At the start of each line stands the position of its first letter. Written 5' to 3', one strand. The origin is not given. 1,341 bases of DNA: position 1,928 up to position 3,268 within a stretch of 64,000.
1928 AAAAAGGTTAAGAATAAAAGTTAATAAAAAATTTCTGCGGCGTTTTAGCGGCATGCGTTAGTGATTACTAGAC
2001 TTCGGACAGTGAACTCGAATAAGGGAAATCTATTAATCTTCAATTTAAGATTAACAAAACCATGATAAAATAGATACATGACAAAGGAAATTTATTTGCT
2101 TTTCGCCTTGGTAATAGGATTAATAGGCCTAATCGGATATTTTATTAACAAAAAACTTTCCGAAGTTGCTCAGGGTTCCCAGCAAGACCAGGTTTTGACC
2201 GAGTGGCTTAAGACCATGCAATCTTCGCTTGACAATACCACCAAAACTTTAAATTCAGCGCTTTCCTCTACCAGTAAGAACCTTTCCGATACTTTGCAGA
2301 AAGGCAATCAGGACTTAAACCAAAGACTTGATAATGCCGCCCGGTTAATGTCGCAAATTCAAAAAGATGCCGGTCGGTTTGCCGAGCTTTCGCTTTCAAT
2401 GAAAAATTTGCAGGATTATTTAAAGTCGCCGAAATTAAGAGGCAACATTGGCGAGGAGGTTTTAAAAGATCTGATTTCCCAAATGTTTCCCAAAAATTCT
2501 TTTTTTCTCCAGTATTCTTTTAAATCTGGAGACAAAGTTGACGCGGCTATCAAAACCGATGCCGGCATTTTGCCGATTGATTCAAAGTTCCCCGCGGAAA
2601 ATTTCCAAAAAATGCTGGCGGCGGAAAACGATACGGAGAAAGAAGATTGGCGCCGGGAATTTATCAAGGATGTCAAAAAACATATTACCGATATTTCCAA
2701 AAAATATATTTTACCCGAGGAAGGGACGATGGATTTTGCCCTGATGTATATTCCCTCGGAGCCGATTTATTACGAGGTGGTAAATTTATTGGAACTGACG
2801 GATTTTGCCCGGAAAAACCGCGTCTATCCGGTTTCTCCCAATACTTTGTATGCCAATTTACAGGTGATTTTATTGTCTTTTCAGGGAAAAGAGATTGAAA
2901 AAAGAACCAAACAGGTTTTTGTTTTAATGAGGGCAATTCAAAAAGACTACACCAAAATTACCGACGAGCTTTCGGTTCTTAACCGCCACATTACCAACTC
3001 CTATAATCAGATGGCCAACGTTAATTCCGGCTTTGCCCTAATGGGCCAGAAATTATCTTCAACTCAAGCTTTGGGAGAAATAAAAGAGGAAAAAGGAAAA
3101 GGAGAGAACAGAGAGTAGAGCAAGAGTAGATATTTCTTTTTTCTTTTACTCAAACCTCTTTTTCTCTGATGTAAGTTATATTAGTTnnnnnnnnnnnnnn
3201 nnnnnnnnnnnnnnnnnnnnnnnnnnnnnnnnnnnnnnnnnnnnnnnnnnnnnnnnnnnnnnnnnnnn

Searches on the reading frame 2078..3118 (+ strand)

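Call 7: search_protein_families(library=pfam, proteins=[window:2078-3118:+], max_evalue=0.01)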
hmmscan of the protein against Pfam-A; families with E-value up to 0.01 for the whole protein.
window:2078-3118:+ (346 aa): 5 families
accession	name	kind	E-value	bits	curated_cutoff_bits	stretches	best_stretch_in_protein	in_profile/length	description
PF02646.22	RmuC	-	6.2e-50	170.4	26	1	61-332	2-284/291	RmuC family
PF04513.17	Baculo_PEP_C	-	0.00037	21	38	0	30-94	32-97/140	Baculovirus polyhedron envelope protein, PEP, C terminus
PF06295.17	ZapG-like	-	0.00098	19.6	33.5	0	10-99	4-87/123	Z-ring associated protein G-like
PF06103.16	DUF948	-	0.0035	17.9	37.2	0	46-96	26-79/89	Bacterial protein of unknown function (DUF948)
PF14584.11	DUF4446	-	0.006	17.1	27.4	0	261-332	31-103/150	Protein of unknown function (DUF4446)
